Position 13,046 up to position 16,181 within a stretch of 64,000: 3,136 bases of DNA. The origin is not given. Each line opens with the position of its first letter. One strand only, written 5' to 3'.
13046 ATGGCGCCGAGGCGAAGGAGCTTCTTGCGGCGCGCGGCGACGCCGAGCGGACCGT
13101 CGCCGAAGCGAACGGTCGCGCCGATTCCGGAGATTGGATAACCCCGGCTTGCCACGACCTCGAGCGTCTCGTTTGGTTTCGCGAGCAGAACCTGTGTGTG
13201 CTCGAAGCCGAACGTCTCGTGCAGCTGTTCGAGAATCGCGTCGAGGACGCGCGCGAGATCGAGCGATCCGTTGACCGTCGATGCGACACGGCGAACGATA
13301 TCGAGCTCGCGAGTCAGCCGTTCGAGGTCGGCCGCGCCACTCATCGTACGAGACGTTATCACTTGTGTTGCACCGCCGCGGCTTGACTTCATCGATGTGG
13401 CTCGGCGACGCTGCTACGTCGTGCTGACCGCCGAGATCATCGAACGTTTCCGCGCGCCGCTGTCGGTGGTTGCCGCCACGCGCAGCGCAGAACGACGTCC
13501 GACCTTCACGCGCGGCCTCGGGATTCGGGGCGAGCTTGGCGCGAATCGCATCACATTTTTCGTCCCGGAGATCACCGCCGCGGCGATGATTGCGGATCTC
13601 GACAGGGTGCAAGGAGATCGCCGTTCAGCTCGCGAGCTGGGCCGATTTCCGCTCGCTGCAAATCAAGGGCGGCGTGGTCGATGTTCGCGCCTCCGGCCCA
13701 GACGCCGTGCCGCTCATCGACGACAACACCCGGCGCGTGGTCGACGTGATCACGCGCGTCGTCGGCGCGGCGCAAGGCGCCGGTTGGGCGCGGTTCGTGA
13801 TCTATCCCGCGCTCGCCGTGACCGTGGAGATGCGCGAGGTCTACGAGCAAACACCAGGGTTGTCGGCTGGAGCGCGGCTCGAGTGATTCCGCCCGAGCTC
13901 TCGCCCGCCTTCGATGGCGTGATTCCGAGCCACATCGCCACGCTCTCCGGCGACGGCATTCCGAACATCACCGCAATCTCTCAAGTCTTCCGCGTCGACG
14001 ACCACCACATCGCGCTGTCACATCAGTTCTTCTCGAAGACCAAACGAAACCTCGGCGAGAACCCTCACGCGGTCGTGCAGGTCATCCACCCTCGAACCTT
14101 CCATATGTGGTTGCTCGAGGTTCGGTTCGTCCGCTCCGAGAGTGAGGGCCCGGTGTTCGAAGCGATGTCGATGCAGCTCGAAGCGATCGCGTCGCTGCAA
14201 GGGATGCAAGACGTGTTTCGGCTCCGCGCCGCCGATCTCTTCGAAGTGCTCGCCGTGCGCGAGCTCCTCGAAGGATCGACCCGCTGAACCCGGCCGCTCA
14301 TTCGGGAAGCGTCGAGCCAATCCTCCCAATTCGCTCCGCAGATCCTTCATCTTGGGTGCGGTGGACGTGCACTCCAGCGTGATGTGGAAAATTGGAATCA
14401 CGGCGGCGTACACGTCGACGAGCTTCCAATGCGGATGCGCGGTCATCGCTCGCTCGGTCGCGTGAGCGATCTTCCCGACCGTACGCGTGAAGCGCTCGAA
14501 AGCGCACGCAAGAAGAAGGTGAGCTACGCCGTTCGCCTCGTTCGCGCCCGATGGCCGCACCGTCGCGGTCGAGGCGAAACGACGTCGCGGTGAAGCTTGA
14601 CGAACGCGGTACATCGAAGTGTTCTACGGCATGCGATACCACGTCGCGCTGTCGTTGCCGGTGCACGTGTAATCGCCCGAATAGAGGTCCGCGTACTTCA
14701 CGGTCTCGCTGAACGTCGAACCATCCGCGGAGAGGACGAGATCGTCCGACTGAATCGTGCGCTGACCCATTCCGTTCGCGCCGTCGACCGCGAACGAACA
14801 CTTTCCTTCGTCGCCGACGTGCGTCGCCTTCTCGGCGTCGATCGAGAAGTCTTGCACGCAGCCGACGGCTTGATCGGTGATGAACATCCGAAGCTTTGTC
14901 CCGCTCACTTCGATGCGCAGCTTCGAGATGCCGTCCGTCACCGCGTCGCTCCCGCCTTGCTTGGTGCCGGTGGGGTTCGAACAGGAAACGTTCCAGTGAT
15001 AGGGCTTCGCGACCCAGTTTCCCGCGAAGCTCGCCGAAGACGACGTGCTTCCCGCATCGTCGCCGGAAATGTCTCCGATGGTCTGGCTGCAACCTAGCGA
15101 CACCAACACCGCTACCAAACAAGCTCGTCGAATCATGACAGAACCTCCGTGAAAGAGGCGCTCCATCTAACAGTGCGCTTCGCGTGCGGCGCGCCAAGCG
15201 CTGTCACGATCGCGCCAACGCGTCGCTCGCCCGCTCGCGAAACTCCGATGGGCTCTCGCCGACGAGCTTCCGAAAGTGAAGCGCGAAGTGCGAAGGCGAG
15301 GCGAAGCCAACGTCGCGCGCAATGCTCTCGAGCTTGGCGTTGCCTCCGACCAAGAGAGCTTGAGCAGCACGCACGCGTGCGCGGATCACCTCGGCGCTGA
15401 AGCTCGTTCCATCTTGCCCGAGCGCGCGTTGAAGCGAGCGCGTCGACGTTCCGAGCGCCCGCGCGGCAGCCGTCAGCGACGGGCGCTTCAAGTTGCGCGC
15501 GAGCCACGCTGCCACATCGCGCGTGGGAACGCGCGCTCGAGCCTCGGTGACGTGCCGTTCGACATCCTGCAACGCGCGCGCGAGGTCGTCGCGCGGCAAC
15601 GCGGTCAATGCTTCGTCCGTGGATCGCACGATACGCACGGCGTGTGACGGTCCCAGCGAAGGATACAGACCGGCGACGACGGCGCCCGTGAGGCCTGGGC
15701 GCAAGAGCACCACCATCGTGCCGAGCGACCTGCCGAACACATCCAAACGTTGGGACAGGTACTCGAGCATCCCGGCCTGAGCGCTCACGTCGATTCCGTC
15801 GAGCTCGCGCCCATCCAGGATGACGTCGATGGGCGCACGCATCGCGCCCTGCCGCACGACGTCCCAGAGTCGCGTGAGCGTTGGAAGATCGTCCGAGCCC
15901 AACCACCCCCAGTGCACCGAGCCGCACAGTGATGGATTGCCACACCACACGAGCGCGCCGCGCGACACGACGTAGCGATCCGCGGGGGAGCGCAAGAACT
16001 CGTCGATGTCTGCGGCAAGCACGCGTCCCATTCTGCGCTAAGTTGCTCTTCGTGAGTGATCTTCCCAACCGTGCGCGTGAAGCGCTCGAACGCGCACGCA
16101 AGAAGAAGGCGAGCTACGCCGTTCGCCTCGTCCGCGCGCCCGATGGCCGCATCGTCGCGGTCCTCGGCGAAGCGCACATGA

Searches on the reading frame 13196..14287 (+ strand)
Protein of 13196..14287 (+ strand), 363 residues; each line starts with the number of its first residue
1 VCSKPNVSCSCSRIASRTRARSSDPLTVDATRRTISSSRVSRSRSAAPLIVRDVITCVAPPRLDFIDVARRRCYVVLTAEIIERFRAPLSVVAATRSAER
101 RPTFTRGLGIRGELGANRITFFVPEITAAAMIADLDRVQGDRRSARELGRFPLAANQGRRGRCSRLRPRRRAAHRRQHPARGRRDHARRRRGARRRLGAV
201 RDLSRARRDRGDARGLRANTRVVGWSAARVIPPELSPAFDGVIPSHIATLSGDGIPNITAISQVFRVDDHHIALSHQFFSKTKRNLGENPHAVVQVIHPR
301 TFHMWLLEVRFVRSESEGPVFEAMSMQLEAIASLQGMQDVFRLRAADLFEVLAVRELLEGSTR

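Call 58: search_protein_families(library=pfam, proteins=[window:13196-14287:+], max_evalue=0.01)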
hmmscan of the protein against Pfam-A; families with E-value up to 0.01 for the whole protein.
window:13196-14287:+ (363 aa): 1 family
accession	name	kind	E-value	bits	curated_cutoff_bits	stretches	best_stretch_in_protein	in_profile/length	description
PF01243.27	PNPOx_N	-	3.2e-06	27.9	28.1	1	247-324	17-85/120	Pyridoxamine 5'-phosphate oxidase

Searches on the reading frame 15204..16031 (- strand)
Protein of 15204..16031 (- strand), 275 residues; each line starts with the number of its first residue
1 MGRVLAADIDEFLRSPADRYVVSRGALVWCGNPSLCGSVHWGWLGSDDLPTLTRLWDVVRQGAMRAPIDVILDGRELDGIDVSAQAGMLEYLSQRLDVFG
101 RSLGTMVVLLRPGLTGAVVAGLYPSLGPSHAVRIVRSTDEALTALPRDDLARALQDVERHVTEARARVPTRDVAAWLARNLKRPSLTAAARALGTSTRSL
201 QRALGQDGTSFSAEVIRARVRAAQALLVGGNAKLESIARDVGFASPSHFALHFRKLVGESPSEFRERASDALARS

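Call 58: search_protein_families(library=pfam, proteins=[window:15204-16031:-], max_evalue=0.01)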
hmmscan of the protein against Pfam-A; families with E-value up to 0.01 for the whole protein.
window:15204-16031:- (275 aa): 3 families
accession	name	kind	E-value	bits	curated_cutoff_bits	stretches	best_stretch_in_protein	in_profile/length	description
PF12833.13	HTH_18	-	1.9e-18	67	33.6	1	190-267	2-80/80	Helix-turn-helix domain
PF00165.29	HTH_AraC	-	5.6e-09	36.4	26.6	1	231-265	8-41/42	Bacterial regulatory helix-turn-helix proteins, AraC family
PF13542.12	HTH_Tnp_ISL3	-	0.0065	16.3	27.4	0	170-203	13-46/51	Helix-turn-helix domain of transposase family ISL3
